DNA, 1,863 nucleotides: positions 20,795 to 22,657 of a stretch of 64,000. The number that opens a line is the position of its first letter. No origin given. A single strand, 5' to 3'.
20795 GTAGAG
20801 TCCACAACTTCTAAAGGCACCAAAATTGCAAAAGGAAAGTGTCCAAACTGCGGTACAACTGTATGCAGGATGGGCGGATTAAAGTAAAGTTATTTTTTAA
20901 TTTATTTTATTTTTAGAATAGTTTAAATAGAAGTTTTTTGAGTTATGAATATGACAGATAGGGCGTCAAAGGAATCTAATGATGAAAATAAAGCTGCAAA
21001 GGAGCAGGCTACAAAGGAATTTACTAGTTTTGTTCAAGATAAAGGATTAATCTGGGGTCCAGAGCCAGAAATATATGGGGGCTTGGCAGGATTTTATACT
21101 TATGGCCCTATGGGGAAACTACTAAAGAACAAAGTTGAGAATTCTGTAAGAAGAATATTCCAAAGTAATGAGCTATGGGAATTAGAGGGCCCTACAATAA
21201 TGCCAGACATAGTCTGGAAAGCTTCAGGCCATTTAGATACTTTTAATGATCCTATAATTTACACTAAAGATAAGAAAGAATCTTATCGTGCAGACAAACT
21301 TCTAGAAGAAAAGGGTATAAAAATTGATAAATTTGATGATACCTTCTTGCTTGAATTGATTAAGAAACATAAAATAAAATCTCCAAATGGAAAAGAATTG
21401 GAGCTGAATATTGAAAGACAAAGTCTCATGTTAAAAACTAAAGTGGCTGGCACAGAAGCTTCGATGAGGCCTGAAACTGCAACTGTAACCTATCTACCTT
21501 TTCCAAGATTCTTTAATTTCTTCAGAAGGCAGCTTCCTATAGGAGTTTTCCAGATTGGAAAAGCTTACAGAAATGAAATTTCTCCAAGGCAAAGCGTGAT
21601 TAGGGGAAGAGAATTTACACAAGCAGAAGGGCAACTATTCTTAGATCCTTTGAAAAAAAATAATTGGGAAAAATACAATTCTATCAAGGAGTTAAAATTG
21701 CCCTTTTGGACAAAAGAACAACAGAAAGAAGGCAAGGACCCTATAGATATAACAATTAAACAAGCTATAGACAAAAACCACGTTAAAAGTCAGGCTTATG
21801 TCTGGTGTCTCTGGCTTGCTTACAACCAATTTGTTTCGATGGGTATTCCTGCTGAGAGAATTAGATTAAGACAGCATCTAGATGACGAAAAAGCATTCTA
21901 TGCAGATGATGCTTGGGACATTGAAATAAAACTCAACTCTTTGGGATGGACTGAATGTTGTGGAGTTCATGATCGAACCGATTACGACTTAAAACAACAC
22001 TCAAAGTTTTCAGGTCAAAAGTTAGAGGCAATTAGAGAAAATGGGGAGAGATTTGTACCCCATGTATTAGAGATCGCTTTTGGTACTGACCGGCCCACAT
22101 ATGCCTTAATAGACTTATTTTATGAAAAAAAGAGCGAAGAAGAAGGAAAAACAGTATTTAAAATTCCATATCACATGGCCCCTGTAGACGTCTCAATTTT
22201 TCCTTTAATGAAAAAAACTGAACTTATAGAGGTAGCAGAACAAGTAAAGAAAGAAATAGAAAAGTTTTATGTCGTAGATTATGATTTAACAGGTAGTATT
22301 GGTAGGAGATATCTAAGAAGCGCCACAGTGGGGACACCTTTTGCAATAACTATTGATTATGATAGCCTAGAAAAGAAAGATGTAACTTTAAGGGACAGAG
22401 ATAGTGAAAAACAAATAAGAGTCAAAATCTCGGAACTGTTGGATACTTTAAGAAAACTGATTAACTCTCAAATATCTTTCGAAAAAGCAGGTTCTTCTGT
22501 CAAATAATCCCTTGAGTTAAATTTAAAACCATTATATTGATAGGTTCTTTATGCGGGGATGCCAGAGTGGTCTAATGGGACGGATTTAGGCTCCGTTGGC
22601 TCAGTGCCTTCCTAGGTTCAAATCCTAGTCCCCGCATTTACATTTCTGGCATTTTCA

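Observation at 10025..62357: All nine tRNA genes have a TATA-like octamer at exactly -31..-24: signature of leaderless tRNA transcription (RNase P independence?)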

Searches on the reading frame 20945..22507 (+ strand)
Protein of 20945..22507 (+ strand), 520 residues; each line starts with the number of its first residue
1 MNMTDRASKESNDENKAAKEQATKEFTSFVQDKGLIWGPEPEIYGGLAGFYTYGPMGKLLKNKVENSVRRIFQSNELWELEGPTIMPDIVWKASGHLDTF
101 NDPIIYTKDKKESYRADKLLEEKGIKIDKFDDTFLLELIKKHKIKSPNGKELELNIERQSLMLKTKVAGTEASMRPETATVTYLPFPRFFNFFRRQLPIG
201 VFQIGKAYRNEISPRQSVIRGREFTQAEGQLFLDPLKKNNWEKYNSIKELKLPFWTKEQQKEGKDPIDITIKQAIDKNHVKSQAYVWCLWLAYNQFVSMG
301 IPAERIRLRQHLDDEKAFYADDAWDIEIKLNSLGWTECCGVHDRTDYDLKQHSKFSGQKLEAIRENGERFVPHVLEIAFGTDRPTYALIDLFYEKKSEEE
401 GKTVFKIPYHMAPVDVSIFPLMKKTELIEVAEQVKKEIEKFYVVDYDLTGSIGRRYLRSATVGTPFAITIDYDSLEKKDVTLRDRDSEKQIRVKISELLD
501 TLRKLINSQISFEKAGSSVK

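Call 6: search_protein_families(library=pfam, proteins=[window:20945-22507:+])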
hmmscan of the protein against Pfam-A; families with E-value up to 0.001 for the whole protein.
window:20945-22507:+ (520 aa): 2 families
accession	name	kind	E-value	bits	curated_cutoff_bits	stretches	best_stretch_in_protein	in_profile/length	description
PF03129.25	HGTP_anticodon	-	6.9e-17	61.8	21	1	415-504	1-93/94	Anticodon binding domain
PF00587.30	tRNA-synt_2b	-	2.4e-09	37.9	29.3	1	195-387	33-174/179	tRNA synthetase class II core domain (G, H, P, S and T)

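Call 8: find_related_loci(query=window:20945-22507:+, collection=genome_contigs, flank=10000)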
Query window:20945-22507:+ (520 aa) in genome_contigs; peptide patterns used: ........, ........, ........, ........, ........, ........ (x = any residue, [..] = any of these).
375 stretches matched a pattern; 236 encode a relative of the query (tblastn E <= 1e-3); the best 80 are kept; 80 distinct loci.
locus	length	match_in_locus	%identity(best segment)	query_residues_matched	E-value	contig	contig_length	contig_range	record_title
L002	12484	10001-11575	76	2-519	0e+0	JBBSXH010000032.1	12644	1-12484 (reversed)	MAG: Nanoarchaeota archaeon isolate H32-bin021_1 H32_bin021_1_000000000032, whole genome shotgun sequence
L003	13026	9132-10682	71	3-519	0e+0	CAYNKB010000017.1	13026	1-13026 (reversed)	MAG TPA_asm: Candidatus Woesearchaeota archaeon isolate SRP050083_co1_132 genome assembly, contig: NODE_2119_length_1302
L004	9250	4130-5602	73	23-513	0e+0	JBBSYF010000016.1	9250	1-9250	MAG: Nanoarchaeota archaeon isolate H52-bin004_1 H52_bin004_1_000000000016, whole genome shotgun sequence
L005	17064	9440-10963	68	5-512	0e+0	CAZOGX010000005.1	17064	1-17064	MAG TPA_asm: Candidatus Woesearchaeota archaeon isolate SRP170004_co1_557 genome assembly, contig: NODE_5214_length_1706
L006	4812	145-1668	70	14-519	0e+0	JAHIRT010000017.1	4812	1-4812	MAG: Nanoarchaeota archaeon isolate MM_PC_MetaG.mb.141 MM_PC_MetaG.mb.141_k141_307273, whole genome shotgun sequence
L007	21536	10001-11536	68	2-520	0e+0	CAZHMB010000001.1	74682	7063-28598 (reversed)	MAG TPA_asm: Candidatus Woesearchaeota archaeon isolate SRP104257_co1_162 genome assembly, contig: NODE_43_length_74682_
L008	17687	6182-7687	70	20-519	0e+0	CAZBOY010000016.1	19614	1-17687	MAG TPA_asm: Candidatus Woesearchaeota archaeon isolate SRP178699_co2_446 genome assembly, contig: NODE_1971_length_1961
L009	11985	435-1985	69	9-520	0e+0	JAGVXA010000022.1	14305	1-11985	Candidatus Pacearchaeota archaeon isolate RIFOXYC1_FULL_38_15 rifoxyc1_full_scaffold_1515, whole genome shotgun sequence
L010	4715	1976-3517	66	1-519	0e+0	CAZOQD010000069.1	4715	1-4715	MAG TPA_asm: Candidatus Woesearchaeota archaeon isolate binchicken_co48_336 genome assembly, contig: NODE_31525_length_4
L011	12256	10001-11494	70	24-519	0e+0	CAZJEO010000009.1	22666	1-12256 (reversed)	MAG TPA_asm: Candidatus Woesearchaeota archaeon isolate binchicken_co136_1 genome assembly, contig: NODE_1009_length_226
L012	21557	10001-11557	66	3-520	0e+0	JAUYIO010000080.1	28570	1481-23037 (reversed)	MAG: Nanoarchaeota archaeon isolate C24_maxbin.320 C24_k141_835647, whole genome shotgun sequence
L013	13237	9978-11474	68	24-520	0e+0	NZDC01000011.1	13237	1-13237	MAG: Candidatus Pacearchaeota archaeon isolate ARS1126 MHASMcontig_140679, whole genome shotgun sequence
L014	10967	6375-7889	68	10-512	0e+0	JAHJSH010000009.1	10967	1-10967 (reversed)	MAG: Nanoarchaeota archaeon isolate OS_PC_MetaG.mb.194 OS_PC_MetaG.mb.194_k141_274786, whole genome shotgun sequence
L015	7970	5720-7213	68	24-519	0e+0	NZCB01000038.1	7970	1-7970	MAG: Candidatus Pacearchaeota archaeon isolate ARS1285 MHASMcontig_663261, whole genome shotgun sequence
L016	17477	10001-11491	68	24-520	0e+0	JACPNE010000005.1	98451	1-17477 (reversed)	MAG: Candidatus Woesearchaeota archaeon isolate NC_groundwater_567_Ag_S-0.1um_30_27 S35_SO-1_scaffold_306120, whole geno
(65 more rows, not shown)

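Call 44: find_homologous_proteins(query=L007:535-1239:-, max_evalue=1e-10)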
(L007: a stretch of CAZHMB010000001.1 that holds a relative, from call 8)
Query L007:535-1239:- (235 aa): 5038 proteins with E <= 1e-10 among 5586 candidates; the best 120 are listed.
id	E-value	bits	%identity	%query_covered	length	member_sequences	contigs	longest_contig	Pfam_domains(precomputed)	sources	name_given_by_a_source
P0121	1.1e-140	485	100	97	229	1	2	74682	PF07650.24,PF00189.26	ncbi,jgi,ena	-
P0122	1.4e-100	354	74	89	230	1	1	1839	PF07650.24,PF00189.26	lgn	-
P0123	9.5e-99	348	72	90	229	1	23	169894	PF07650.24,PF00189.26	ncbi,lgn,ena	ncbi:MAG: 30S ribosomal protein S3 [Nanoarchaeota archaeon]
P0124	2.5e-98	346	77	88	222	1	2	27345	PF07650.24,PF00189.26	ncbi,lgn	ncbi:MAG: 30S ribosomal protein S3 [Nanoarchaeota archaeon]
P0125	3.7e-98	346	72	90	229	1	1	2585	PF07650.24,PF00189.26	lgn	-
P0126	1.2e-97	344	72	91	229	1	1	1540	PF07650.24,PF00189.26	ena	-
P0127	4.3e-97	342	76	89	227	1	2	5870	PF07650.24,PF00189.26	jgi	-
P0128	4.5e-97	342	73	91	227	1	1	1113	PF07650.24,PF00189.26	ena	-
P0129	4.8e-97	342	71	88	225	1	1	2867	PF07650.24,PF00189.26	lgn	-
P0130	5.1e-97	342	76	89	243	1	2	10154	PF07650.24,PF00189.26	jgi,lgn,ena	jgi:small subunit ribosomal protein S3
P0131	6.4e-97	342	71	91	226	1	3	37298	PF07650.24,PF00189.26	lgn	-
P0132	8.0e-97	341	71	91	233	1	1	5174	PF07650.24,PF00189.26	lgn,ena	-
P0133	8.6e-97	341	71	90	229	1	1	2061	PF07650.24,PF00189.26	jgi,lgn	jgi:small subunit ribosomal protein S3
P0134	1.2e-96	341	75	88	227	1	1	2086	PF07650.24,PF00189.26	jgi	-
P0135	2.0e-96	340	74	89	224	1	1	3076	PF07650.24,PF00189.26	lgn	-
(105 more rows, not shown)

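Call 45: find_encoding_contigs(protein=P0121, flank=10000, max_places=2)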
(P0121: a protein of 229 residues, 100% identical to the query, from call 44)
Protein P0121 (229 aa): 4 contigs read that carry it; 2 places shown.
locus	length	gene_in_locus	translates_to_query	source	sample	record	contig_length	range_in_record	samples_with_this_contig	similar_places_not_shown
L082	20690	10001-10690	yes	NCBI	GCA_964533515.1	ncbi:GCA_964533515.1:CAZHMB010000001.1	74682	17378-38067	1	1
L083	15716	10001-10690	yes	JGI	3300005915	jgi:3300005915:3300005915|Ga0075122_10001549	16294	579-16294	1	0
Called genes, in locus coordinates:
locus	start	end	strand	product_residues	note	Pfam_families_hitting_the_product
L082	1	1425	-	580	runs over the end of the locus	PF00587:tRNA-synt_2b, PF03129:HGTP_anticodon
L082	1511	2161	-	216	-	-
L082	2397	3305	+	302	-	PF23023:Anti-Pycsar_Apyc1, PF13691:Lactamase_B_4 (weak), PF00753:Lactamase_B, PF12706:Lactamase_B_2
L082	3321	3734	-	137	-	-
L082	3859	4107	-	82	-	PF01423:LSM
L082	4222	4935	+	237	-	-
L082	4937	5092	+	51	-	-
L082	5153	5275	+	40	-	-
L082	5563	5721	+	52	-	-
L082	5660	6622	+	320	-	PF00297:Ribosomal_L3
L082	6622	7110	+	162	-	-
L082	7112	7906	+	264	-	PF00573:Ribosomal_L4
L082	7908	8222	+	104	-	PF00276:Ribosomal_L23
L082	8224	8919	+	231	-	PF03947:Ribosomal_L2_C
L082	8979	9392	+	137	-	PF00203:Ribosomal_S19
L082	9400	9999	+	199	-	PF00237:Ribosomal_L22 (weak)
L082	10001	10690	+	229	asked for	PF07650:KH_2, PF00189:Ribosomal_S3_C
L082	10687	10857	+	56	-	PF00831:Ribosomal_L29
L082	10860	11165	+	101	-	PF01253:SUI1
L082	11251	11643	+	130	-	PF00366:Ribosomal_S17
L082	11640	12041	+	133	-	PF00238:Ribosomal_L14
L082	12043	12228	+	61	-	-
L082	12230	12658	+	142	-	PF16906:Ribosomal_L26, PF00467:KOW (weak)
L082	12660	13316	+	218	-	PF08071:RS4NT, PF00900:Ribosomal_S4e, PF25088:GPKOW_C (weak)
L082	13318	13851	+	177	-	PF00281:Ribosomal_L5, PF00673:Ribosomal_L5_C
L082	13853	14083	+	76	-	PF00253:Ribosomal_S14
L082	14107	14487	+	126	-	PF00410:Ribosomal_S8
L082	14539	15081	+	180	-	PF00347:Ribosomal_L6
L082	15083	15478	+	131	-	PF01655:Ribosomal_L32e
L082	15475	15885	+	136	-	PF01280:Ribosomal_L19e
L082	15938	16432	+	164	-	PF17144:Ribosomal_L5e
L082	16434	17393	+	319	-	PF00333:Ribosomal_S5, PF03719:Ribosomal_S5_C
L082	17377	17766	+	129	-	PF00327:Ribosomal_L30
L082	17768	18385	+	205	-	PF00828:Ribosomal_L27A (weak)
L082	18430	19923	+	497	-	PF00344:SecY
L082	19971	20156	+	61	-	-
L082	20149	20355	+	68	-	-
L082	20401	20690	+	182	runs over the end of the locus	PF01956:EMC3_TMCO1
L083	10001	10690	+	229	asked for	PF07650:KH_2, PF00189:Ribosomal_S3_C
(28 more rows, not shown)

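Call 46: find_encoding_contigs(protein=P0123, flank=10000, max_places=2)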
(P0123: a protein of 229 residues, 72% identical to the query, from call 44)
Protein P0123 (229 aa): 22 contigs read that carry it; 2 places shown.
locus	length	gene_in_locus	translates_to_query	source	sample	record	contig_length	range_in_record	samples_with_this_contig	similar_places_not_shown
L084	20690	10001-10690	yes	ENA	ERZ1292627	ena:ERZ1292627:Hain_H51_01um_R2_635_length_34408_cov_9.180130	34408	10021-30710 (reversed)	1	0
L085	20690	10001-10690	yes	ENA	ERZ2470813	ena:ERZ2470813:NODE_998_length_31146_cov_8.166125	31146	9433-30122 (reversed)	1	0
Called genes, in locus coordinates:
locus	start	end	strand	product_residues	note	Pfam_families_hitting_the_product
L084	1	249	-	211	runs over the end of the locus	-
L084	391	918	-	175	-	-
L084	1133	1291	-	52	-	-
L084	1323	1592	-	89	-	-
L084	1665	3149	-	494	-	PF02885:Glycos_trans_3N, PF00591:Glycos_transf_3, PF07831:PYNP_C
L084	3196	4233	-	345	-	PF01594:AI-2E_transport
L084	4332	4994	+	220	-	-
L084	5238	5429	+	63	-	-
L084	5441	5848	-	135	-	-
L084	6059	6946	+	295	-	PF00297:Ribosomal_L3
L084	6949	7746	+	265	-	PF00573:Ribosomal_L4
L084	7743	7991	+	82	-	PF00276:Ribosomal_L23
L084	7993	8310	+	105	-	-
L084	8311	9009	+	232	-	PF03947:Ribosomal_L2_C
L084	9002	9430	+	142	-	PF00203:Ribosomal_S19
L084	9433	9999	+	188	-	PF00237:Ribosomal_L22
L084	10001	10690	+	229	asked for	PF07650:KH_2, PF00189:Ribosomal_S3_C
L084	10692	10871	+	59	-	PF00831:Ribosomal_L29 (weak)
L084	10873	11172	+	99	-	PF01253:SUI1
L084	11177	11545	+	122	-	PF00366:Ribosomal_S17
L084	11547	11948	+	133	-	PF00238:Ribosomal_L14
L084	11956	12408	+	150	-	PF16906:Ribosomal_L26, PF00467:KOW (weak)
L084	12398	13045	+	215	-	PF08071:RS4NT, PF00900:Ribosomal_S4e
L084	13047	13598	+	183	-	PF00281:Ribosomal_L5 (weak), PF00673:Ribosomal_L5_C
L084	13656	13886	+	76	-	PF00253:Ribosomal_S14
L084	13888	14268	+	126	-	PF00410:Ribosomal_S8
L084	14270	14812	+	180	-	PF00347:Ribosomal_L6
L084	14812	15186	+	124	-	PF01655:Ribosomal_L32e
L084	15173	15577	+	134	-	PF01280:Ribosomal_L19e, PF25476:Ribosomal_L19e_C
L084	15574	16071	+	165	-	PF17144:Ribosomal_L5e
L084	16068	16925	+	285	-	PF00333:Ribosomal_S5, PF03719:Ribosomal_S5_C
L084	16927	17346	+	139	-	PF00327:Ribosomal_L30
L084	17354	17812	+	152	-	PF00828:Ribosomal_L27A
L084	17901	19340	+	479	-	PF00344:SecY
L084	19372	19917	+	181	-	PF01956:EMC3_TMCO1 (weak)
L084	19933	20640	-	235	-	PF01978:TrmB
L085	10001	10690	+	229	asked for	PF07650:KH_2, PF00189:Ribosomal_S3_C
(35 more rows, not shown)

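Call 50: find_related_loci(query=A2, collection=metagenome_contigs, flank=10000)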
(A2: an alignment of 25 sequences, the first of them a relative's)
Query A2 (229 aa) in metagenome_contigs; peptide patterns used: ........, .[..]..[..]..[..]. (x = any residue, [..] = any of these).
600 stretches matched a pattern (row limit reached: there are more); 570 encode a relative of the query (tblastn E <= 1e-3); the best 80 are kept; 80 distinct loci.
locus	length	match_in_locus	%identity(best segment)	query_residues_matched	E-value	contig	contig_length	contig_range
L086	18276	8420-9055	72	1-212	5e-105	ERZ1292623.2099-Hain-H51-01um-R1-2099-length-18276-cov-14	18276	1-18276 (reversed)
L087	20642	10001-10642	70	1-214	3e-102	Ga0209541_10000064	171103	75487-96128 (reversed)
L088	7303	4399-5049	69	1-217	1e-101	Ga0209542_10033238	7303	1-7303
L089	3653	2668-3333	72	1-223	6e-103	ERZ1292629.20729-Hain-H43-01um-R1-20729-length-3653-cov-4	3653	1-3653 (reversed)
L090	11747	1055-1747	68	1-226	4e-101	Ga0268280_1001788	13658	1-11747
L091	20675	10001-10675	68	1-225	2e-101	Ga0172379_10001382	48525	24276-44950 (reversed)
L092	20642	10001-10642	69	1-214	3e-101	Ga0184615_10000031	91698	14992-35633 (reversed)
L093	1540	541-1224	68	1-228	2e-108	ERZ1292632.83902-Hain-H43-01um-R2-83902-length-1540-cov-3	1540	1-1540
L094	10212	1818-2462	71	1-215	4e-101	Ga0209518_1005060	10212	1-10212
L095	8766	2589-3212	74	1-208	6e-101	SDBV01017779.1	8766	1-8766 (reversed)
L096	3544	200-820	72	1-207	2e-102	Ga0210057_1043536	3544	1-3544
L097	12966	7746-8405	69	1-220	6e-101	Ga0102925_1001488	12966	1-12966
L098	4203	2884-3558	68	1-225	1e-101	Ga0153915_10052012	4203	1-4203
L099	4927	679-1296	74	1-206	1e-100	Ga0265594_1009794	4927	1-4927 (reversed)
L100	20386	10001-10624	75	1-208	1e-100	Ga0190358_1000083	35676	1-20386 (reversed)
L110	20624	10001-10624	73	1-208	4e-100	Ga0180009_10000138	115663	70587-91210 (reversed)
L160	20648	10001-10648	70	1-218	7e-98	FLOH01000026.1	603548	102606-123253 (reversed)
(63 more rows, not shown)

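Call 66: search_protein_families(library=ncbifam, max_evalue=0.001, proteins=[window:20945-22507:+])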
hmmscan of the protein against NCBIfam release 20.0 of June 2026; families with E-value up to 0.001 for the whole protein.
window:20945-22507:+ (520 aa): 11 families
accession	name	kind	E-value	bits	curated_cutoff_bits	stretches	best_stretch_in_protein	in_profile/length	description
TIGR00389.1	glyS_dimeric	equivalog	2.5e-136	455.5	243.3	2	25-364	5-345/565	glycine--tRNA ligase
NF003211.1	PRK04173.1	equivalog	3.9e-133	444.6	312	1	25-501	3-453/454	glycine--tRNA ligase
NF011484.0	PRK14894.1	equivalog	1.7e-60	204.7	1050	4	398-503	419-534/539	glycine--tRNA ligase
NF006625.0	PRK09194.1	equivalog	1.2e-22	80.6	558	3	394-502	451-558/559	proline--tRNA ligase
NF008979.1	PRK12325.1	exception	2.5e-20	72.8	550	3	396-502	330-436/437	proline--tRNA ligase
TIGR00409.1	proS_fam_II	equivalog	1.7e-17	63.6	306.7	2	195-225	126-156/568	proline--tRNA ligase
TIGR00408.1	proS_fam_I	equivalog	8.9e-14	51.2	437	1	407-508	276-383/475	proline--tRNA ligase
TIGR00418.1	thrS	equivalog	7.6e-13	48.2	383.65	2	16-111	163-254/565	threonine--tRNA ligase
NF003068.0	PRK03991.1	equivalog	1.6e-10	40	484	1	363-507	450-593/613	threonine--tRNA ligase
NF011500.0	PRK14938.1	equivalog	2.6e-05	23.4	362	1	402-503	263-364/387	Ser-tRNA(Thr) hydrolase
TIGR00442.1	hisS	equivalog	0.00019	20.5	286.75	0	412-494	323-405/406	histidine--tRNA ligase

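Call 84: search_protein_families(library=pfam, max_evalue=1, proteins=[L082:4222-4935:+, L110:4810-5532:+, L160:4892-5602:+, L084:4293-4991:+])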
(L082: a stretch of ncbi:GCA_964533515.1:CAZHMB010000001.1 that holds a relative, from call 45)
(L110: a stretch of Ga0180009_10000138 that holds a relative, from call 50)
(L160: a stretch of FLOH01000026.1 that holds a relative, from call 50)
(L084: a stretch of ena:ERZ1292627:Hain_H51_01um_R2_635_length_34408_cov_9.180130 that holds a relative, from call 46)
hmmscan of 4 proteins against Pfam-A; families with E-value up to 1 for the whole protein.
L082:4222-4935:+ (237 aa): 1 family
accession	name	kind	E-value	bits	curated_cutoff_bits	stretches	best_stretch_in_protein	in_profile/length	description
PF07807.16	RED_C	-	0.11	13.4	27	1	89-140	31-80/112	RED-like protein C-terminal region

L110:4810-5532:+ (241 aa): 0 families

L160:4892-5602:+ (237 aa): 3 families
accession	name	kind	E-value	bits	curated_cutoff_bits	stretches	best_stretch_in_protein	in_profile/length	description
PF08745.17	PIN_5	-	0.028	14.3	27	1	40-111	75-133/205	PINc domain ribonuclease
PF01201.27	Ribosomal_S8e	-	0.029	15.1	30.2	0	45-85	62-102/133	Ribosomal protein S8e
PF04639.17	Baculo_E56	-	0.18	11.5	28.9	1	76-197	11-128/293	Baculoviral E56 protein, specific to ODV envelope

L084:4293-4991:+ (233 aa): 0 families

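Call 85: search_solved_structures(query=L082:4222-4935:+, max_evalue=10)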
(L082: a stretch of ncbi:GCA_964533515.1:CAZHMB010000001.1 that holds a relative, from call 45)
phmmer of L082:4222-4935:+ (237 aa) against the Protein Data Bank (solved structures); distinct sequences matched with E-value up to 10: 2.
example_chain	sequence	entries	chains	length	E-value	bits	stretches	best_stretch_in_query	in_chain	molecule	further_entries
1efu_B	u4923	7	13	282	0.3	13.9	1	23-80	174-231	ELONGATION FACTOR TS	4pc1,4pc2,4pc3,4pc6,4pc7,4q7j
6w4u_A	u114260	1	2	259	2.2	11.1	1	36-83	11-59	Triosephosphate isomerase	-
